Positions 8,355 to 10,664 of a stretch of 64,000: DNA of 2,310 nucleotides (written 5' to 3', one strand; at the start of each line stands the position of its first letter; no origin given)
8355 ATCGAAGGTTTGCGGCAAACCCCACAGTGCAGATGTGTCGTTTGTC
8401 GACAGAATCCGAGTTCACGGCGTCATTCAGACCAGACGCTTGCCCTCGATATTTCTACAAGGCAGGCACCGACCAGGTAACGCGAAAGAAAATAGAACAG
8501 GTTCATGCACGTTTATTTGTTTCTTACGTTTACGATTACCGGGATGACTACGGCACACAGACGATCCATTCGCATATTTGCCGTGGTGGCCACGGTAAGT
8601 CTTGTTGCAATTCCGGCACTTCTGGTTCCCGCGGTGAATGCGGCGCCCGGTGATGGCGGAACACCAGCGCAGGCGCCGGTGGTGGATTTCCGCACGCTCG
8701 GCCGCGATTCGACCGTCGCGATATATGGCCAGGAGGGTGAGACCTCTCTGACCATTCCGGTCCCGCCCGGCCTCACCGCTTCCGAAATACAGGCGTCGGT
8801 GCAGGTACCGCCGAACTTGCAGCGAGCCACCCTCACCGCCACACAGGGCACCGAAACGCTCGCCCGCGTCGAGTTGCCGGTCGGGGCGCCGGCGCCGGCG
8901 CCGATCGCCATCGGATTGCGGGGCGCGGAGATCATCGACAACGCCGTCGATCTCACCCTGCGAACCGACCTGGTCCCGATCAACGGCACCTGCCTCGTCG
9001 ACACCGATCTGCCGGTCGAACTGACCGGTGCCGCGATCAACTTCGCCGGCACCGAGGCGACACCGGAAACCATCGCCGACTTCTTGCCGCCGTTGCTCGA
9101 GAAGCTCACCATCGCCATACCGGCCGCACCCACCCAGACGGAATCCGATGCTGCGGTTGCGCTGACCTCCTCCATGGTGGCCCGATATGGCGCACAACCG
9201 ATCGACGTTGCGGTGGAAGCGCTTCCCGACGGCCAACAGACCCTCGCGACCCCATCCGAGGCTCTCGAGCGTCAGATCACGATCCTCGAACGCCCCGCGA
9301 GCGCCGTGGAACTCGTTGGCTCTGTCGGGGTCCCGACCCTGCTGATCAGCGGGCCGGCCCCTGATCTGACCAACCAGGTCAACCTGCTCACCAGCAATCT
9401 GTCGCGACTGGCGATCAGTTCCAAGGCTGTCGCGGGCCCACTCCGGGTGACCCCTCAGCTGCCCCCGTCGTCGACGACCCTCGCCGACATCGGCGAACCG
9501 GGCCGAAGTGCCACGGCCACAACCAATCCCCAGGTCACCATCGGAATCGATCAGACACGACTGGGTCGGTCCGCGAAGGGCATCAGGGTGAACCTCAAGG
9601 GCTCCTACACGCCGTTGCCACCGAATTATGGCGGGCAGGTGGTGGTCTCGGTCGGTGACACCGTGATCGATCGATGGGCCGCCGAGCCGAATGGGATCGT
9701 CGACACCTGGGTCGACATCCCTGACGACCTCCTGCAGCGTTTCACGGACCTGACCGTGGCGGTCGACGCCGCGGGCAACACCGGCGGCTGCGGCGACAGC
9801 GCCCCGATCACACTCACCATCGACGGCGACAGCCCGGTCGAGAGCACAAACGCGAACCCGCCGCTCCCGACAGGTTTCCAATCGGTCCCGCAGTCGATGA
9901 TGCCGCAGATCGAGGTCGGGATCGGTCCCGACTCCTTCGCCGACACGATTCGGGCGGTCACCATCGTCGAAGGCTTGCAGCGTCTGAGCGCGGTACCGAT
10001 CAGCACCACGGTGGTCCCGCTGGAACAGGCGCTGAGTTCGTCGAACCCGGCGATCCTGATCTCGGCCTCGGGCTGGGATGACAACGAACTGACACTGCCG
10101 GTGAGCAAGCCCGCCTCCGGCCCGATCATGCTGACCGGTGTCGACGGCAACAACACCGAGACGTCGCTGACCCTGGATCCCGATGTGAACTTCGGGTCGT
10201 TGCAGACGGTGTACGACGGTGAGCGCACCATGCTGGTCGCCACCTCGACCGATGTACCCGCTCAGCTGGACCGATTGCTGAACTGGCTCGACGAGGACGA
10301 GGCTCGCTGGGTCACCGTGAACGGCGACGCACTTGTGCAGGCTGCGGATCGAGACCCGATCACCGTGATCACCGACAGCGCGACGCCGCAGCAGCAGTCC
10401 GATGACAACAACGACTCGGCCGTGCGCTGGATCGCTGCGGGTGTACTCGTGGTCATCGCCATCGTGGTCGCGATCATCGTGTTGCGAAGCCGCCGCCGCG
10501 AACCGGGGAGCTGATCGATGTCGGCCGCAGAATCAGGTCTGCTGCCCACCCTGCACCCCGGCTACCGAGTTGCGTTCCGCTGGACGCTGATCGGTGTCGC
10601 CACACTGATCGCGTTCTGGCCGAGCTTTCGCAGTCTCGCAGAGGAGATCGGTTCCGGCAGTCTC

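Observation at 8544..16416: Candidate synthase-dependent exopolysaccharide system in a mycolic-acid bacterium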

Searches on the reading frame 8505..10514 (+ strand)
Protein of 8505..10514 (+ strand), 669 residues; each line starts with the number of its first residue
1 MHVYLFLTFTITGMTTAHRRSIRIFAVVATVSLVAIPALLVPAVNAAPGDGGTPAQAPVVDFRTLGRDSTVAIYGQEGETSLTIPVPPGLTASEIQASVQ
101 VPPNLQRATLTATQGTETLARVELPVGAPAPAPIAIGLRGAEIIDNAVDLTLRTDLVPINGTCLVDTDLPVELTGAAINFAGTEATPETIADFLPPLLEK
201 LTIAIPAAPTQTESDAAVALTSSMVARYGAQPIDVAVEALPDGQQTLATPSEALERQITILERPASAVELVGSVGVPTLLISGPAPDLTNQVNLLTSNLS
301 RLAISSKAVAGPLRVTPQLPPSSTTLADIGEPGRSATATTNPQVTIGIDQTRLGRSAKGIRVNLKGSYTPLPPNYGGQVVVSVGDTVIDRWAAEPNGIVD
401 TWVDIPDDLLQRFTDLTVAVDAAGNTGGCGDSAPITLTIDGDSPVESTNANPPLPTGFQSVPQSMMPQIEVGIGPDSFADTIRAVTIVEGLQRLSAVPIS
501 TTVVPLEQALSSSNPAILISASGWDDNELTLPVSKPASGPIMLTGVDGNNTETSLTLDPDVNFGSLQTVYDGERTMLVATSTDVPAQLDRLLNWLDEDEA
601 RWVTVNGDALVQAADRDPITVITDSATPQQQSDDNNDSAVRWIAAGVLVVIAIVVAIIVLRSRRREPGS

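Call 3: search_protein_families(library=pfam, proteins=[window:8505-10514:+], max_evalue=0.01)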
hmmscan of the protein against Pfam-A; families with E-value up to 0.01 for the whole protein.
window:8505-10514:+ (669 aa): 0 families

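Call 4: search_protein_families(library=ncbifam, proteins=[window:8505-10514:+], max_evalue=0.01)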
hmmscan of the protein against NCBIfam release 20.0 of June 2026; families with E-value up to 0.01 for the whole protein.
window:8505-10514:+ (669 aa): 1 family
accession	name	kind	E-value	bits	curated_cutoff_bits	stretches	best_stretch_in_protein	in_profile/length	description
NF051874.1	PVV_CTERM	equivalog_domain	0.0033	17.2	27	0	643-666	12-34/38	PVV-CTERM domain-containing choice-of-anchor G protein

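Call 7: search_solved_structures(query=window:8505-10514:+, max_evalue=1)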
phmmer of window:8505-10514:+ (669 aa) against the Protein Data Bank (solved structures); distinct sequences matched with E-value up to 1: 1.
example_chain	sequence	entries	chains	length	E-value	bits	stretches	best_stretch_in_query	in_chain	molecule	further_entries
9d93_Sa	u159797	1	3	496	0.055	15.3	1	137-238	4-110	Tail wing base, gp30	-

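Call 10: find_homologous_proteins(query=window:8505-10514:+)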
Query window:8505-10514:+ (669 aa): 591 proteins with E <= 0.001 among 8000 candidates; the best 120 are listed.
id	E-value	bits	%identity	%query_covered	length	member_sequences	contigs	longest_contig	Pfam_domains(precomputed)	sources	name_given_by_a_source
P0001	0.0e+0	1354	100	96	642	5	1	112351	-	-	-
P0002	0.0e+0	1128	80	98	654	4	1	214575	-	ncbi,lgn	ncbi:UNVERIFIED_CONTAM: hypothetical protein DES50_109172 [Williamsia faeni]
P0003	0.0e+0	1060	77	96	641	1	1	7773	-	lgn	-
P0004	6.3e-255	866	62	99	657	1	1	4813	-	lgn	-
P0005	7.8e-252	856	62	98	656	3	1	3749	-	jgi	jgi:hypothetical protein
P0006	1.3e-250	852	62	98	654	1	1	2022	-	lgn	-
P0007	2.4e-248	844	62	98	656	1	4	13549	-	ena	-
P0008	3.9e-248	843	61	99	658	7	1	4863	-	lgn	-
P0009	1.1e-247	842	61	98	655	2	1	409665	-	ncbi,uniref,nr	ncbi:hypothetical protein [Gordonia rubripertincta]|uniref:Cellulose biosynthesis cyclic di-GMP-bind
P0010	2.9e-245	834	61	98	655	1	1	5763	-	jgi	jgi:hypothetical protein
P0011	4.0e-245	833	61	98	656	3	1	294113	-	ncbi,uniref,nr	ncbi:hypothetical protein [Williamsia soli]|uniref:hypothetical protein n=1 Tax=Williamsia soli TaxI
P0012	6.2e-243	826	61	98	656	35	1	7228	-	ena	-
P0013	5.9e-235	800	64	90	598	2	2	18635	-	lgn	-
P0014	1.5e-234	798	64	90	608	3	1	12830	-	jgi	jgi:hypothetical protein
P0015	7.2e-203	694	67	73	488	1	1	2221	-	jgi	jgi:hypothetical protein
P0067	3.2e-182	626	52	88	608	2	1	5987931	-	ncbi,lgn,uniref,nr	ncbi:cellulose synthase subunit [Mycolicibacterium rutilum]|uniref:Cellulose synthase subunit n=1 Ta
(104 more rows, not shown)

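Call 13: search_solved_structures(query=A1, max_evalue=1, show_alignments=2)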
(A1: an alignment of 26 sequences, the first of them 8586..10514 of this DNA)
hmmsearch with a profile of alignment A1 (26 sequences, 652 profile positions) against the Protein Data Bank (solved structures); distinct sequences matched with E-value up to 1: 9.
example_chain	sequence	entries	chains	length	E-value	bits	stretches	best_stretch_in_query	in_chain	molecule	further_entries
9mgw_H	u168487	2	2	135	0.073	14.5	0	189-227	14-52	PSAH1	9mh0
9mh1_H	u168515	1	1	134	0.082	14.3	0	48-74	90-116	PSAH1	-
4ign_A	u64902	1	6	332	0.34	12.3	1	222-318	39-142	2-amino-3-carboxymuconate-6-semialdehyde decarboxylase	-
4igm_A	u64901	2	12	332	0.48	11.8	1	223-318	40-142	2-amino-3-carboxymuconate-6-semialdehyde decarboxylase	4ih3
4ofc_A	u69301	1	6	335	0.49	11.8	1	223-318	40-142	2-amino-3-carboxymuconate-6-semialdehyde decarboxylase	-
2wm1_A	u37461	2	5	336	0.49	11.8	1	223-318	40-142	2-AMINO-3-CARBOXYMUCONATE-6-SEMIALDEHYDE DECARBOXYLASE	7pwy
9cb6_A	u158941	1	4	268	0.53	11.7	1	166-225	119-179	Response regulator receiver protein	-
3j6b_H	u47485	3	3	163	0.94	10.8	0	311-370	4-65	54S ribosomal protein L23, mitochondrial | Large ribosomal subunit protein uL13m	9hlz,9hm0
5mrc_H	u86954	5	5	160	0.99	10.8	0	311-370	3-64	uL13m | Large ribosomal subunit protein uL13m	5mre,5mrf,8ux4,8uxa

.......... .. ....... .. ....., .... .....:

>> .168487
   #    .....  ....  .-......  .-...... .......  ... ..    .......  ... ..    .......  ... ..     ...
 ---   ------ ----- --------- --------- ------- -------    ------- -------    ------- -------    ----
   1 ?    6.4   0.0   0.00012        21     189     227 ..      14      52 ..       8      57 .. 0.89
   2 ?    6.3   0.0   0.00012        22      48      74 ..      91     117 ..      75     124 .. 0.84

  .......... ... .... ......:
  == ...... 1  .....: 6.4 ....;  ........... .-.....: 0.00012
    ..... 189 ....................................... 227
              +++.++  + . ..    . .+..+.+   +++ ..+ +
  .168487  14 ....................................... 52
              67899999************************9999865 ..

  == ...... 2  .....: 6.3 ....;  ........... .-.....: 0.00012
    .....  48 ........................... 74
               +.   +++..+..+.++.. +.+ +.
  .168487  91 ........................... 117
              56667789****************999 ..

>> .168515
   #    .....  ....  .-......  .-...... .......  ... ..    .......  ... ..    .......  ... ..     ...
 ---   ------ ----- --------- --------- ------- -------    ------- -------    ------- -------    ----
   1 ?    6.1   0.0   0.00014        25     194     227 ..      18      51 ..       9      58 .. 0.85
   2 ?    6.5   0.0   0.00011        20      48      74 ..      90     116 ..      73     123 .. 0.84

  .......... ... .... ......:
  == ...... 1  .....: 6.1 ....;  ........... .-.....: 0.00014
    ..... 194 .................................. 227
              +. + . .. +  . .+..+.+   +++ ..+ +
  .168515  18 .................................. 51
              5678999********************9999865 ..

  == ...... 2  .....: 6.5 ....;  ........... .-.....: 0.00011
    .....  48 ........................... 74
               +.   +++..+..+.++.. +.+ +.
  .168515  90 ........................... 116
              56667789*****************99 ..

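Call 14: search_protein_families(library=pfam, alignment_id=A1, max_evalue=0.1)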
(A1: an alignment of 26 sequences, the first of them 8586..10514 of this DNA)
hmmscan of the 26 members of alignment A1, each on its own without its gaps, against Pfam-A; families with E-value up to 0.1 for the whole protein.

A. member 1, window:8586-10514:+ (642 aa): 0 families

B. families by the number of members that match (of 26 scanned): 3 families
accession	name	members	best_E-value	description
PF03170.19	BcsB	8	5.9e-06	Bacterial cellulose synthase subunit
PF19706.4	DUF6203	1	0.0035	Family of unknown function (DUF6203)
PF04995.19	CcmD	1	0.069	Heme exporter protein D (CcmD)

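Call 17: find_related_loci(query=A1, collection=genome_contigs, flank=10000)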
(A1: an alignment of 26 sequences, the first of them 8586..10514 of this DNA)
Query A1 (642 aa) in genome_contigs; peptide patterns used: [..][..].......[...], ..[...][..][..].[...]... (x = any residue, [..] = any of these).
183 stretches matched a pattern; 163 encode a relative of the query (tblastn E <= 1e-3); the best 80 are kept; 80 distinct loci.
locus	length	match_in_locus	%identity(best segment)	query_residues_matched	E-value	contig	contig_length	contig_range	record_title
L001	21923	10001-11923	61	1-642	0e+0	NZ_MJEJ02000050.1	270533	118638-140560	Williamsia sp. 1138 277, whole genome shotgun sequence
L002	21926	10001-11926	62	1-642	0e+0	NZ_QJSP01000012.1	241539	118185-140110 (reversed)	Williamsia limnetica strain DSM 45521 Ga0244495_112, whole genome shotgun sequence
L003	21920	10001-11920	80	1-642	0e+0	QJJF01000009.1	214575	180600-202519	UNVERIFIED_CONTAM: Williamsia faeni strain DSM 45372 Ga0244494_109, whole genome shotgun sequence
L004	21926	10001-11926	60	1-642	0e+0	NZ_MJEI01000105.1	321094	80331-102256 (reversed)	Williamsia sp. 1135 contig583, whole genome shotgun sequence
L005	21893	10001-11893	62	10-640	0e+0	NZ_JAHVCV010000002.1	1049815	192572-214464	Williamsia muralis strain SA024 Indigo74_contig_2, whole genome shotgun sequence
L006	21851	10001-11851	61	23-640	0e+0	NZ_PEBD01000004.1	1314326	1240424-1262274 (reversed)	Williamsia muralis strain BULT 1.1 Contig4, whole genome shotgun sequence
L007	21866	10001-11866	61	18-640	0e+0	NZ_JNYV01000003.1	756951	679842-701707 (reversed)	Kitasatospora arboriphila strain NRRL B-24581 contig3.1, whole genome shotgun sequence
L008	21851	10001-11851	61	23-640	0e+0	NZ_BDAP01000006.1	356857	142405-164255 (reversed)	Williamsia muralis NBRC 105860, whole genome shotgun sequence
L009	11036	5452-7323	52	14-641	0e+0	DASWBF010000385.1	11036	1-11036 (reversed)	MAG TPA_asm: Mycobacterium sp. isolate SMAG_U2675 k141_819480, whole genome shotgun sequence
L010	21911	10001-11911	50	1-640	0e+0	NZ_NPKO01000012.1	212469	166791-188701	Mycolicibacterium sp. P9-64 NODE_12_length_212469_cov_47.1077, whole genome shotgun sequence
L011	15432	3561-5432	51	12-638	0e+0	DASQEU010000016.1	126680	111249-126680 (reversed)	MAG TPA_asm: Mycobacterium sp. isolate SMAG_U11762 k141_360847, whole genome shotgun sequence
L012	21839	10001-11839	51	21-637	0e+0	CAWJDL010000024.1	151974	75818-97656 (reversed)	MAG: uncultured Actinomycetota bacterium isolate MFD04944.bin.1.103 genome assembly, contig: contig_74428, whole genome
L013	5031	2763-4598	52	21-637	0e+0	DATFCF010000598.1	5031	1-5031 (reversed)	MAG TPA_asm: Mycobacterium sp. isolate SMAG_U8547 k141_852605, whole genome shotgun sequence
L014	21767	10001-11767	52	21-615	0e+0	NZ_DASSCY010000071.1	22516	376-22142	MAG: Mycobacterium sp. isolate SMAG_U934 k141_200493, whole genome shotgun sequence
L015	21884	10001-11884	50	5-637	0e+0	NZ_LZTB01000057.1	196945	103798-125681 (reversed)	Mycobacterium sp. 852013-50091_SCH5140682 contig_2, whole genome shotgun sequence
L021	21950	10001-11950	51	2-642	0e+0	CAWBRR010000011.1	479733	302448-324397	MAG: uncultured Actinomycetota bacterium isolate MFD00392.bin.2.294 genome assembly, contig: contig_3465, whole genome s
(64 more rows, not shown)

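Call 28: find_encoding_contigs(protein=P0067, flank=10000, max_places=2)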
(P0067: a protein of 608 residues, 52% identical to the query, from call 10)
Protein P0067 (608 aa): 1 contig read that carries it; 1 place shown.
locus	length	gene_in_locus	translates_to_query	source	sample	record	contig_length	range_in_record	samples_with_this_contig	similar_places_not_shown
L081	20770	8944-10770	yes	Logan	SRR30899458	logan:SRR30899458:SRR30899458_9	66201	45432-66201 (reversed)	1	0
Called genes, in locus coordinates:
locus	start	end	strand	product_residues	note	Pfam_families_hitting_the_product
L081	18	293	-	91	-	-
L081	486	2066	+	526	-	PF00135:COesterase, PF20434:BD-FAE, PF07859:Abhydrolase_3, PF00326:Peptidase_S9 (weak)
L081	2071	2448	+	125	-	PF07366:SnoaL (weak), PF14534:DUF4440 (weak), PF12680:SnoaL_2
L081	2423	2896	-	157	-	PF14539:DUF4442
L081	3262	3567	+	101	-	PF00338:Ribosomal_S10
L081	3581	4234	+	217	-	PF00297:Ribosomal_L3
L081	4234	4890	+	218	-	PF00573:Ribosomal_L4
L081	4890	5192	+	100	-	PF00276:Ribosomal_L23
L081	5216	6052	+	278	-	PF00181:Ribosomal_L2_N, PF03947:Ribosomal_L2_C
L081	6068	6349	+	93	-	PF00203:Ribosomal_S19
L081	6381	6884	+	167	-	PF00237:Ribosomal_L22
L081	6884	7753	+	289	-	PF07650:KH_2, PF00189:Ribosomal_S3_C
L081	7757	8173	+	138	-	PF00252:Ribosomal_L16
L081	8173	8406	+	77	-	PF00831:Ribosomal_L29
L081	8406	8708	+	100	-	PF00366:Ribosomal_S17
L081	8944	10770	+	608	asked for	-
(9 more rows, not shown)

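Call 29: find_encoding_contigs(protein=P0009, flank=10000, max_places=2)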
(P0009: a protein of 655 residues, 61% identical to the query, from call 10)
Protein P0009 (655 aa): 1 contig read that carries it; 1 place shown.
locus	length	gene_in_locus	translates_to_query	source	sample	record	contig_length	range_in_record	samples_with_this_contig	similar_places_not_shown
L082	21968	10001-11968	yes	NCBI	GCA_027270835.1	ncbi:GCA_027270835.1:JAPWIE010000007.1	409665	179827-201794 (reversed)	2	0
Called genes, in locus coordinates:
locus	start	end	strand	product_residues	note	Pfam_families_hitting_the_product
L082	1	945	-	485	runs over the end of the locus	PF01266:DAO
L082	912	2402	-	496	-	PF00171:Aldedh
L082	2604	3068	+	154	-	PF13404:HTH_AsnC-type, PF13412:HTH_24, PF01037:AsnC_trans_reg, PF22482:AsnC_trans_reg_3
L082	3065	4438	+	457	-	PF00202:Aminotran_3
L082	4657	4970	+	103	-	-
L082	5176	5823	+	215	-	PF00528:BPD_transp_1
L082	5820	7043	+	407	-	PF00005:ABC_tran, PF13304:AAA_21 (faint)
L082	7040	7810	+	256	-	PF00528:BPD_transp_1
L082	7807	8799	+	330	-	PF04069:OpuAC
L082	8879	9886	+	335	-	PF02668:TauD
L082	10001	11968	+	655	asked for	-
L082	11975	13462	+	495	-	-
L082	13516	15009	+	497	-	PF00535:Glycos_transf_2, PF13641:Glyco_tranf_2_3, PF13632:Glyco_trans_2_3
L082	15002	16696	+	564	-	PF13231:PMT_2 (weak)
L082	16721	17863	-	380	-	-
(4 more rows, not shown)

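Call 30: predict_structure(alignment_id=A1)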
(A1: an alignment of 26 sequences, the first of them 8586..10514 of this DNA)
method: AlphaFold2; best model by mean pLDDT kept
length: 642 residues; sequences in the alignment: 26
mean_pLDDT: 82.2   pTM: 0.78
mean pLDDT of the five models: 82.2, 81.3, 79.4, 75.8, 73.1
residues with pLDDT >= 90: 278; 70-90: 259; 50-70: 40; < 50: 65
segments of 3 or more residues with pLDDT < 50: 1-20, 272-288, 598-619, 638-642
pLDDT, mean of each block of 10 residues (from residue 1): 36 37 79 91 84 89 95 89 93 93 91 90 91 61 88 94 86 95 96 90 89 91 91 93 87 93 80 41 45 79 80 82 81 94 83 93 93 95 87 79 70 93 86 82 93 97 85 91 93 90 87 85 81 91 90 93 93 83 88 67 31 45 71 58 40
secondary structure, 60 per line:
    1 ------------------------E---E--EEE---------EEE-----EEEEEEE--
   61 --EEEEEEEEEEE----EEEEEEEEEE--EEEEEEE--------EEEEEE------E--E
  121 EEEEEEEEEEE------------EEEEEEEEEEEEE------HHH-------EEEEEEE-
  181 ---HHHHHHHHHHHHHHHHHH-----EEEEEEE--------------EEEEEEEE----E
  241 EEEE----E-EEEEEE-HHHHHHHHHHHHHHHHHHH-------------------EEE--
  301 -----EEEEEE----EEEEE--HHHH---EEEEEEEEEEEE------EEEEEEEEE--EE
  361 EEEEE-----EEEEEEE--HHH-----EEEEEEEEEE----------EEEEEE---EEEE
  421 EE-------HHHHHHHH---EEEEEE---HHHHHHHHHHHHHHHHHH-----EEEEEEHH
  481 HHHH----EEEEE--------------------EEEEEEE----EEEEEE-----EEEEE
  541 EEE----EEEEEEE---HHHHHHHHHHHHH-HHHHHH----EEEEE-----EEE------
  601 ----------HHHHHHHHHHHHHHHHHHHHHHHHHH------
elements in order: E32-34 E44-46 E52-58 E63-73 E78-87 E90-96 E105-110 E120-131 E144-156 E173-179 H184-201 E207-213 E228-235 E240-244 E251-256 H258-276 E296-298 E306-311 E316-320 H323-326 E330-341 E348-356 E359-365 E371-377 E388-397 E408-413 E417-422 H430-437 E441-446 H450-467 E473-478 H479-484 E489-493 E514-520 E525-530 E536-543 E548-554 H558-570 H572-577 E582-586 E592-594 H611-636

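Call 32: fold_search(model_id=the predicted structure, library=pdb)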
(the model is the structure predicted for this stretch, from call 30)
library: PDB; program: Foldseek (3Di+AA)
matches with E <= 10: 1295; with E <= 0.001: 132
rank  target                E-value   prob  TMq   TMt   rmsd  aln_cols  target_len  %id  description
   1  9fmt_B                3.6e-27  1.00  0.60  0.59   7.2       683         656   14  Cryo-EM structure of the BcsB hexameric crown from the E. coli cellulose secretion macrocomplex (released 2024-10-16)
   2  9fmt_A                5.1e-27  1.00  0.59  0.58   7.3       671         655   14  Cryo-EM structure of the BcsB hexameric crown from the E. coli cellulose secretion macrocomplex (released 2024-10-16)
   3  9fmt_E                5.1e-27  1.00  0.60  0.60   7.4       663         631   15  Cryo-EM structure of the BcsB hexameric crown from the E. coli cellulose secretion macrocomplex (released 2024-10-16)
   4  7l2z_D                5.1e-27  1.00  0.58  0.58   7.9       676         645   13  Bacterial cellulose synthase BcsB hexamer (released 2021-03-24)
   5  9fmt_D                1.8e-26  1.00  0.60  0.59   7.3       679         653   14  Cryo-EM structure of the BcsB hexameric crown from the E. coli cellulose secretion macrocomplex (released 2024-10-16)
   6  6yg8_D                3.1e-26  1.00  0.63  0.63   6.9       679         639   13  Cryo-EM structure of a BcsB pentamer in the context of an assembled Bcs macrocomplex (released 2021-02-24)
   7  9b8i                  3.5e-26  1.00  0.56  0.51   8.2       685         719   14  Cryo-EM structure of the E. coli cellulose synthase BcsB-BcsC fusion protein (released 2025-02-19)
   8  9fmt_C                6.1e-26  1.00  0.55  0.58   7.0       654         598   13  Cryo-EM structure of the BcsB hexameric crown from the E. coli cellulose secretion macrocomplex (released 2024-10-16)
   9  9fmt_F                1.0e-25  1.00  0.59  0.57   6.9       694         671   14  Cryo-EM structure of the BcsB hexameric crown from the E. coli cellulose secretion macrocomplex (released 2024-10-16)
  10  6yg8_A                1.9e-25  1.00  0.61  0.61   7.0       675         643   14  Cryo-EM structure of a BcsB pentamer in the context of an assembled Bcs macrocomplex (released 2021-02-24)
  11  7l2z_C                2.1e-25  1.00  0.58  0.57   7.8       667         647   13  Bacterial cellulose synthase BcsB hexamer (released 2021-03-24)
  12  7l2z_E                6.6e-25  1.00  0.58  0.57   7.3       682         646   13  Bacterial cellulose synthase BcsB hexamer (released 2021-03-24)
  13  7l2z_B                7.8e-25  1.00  0.58  0.57   7.4       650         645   14  Bacterial cellulose synthase BcsB hexamer (released 2021-03-24)
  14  9b8v_G                1.0e-24  1.00  0.55  0.54  12.0       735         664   13  AlphaFold2 informed cryo-EM model of the E. coli cellulose synthase BcsAG3B6 complex (released 2025-02-19)
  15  7l2z_F                2.9e-24  1.00  0.58  0.56   8.0       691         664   13  Bacterial cellulose synthase BcsB hexamer (released 2021-03-24)
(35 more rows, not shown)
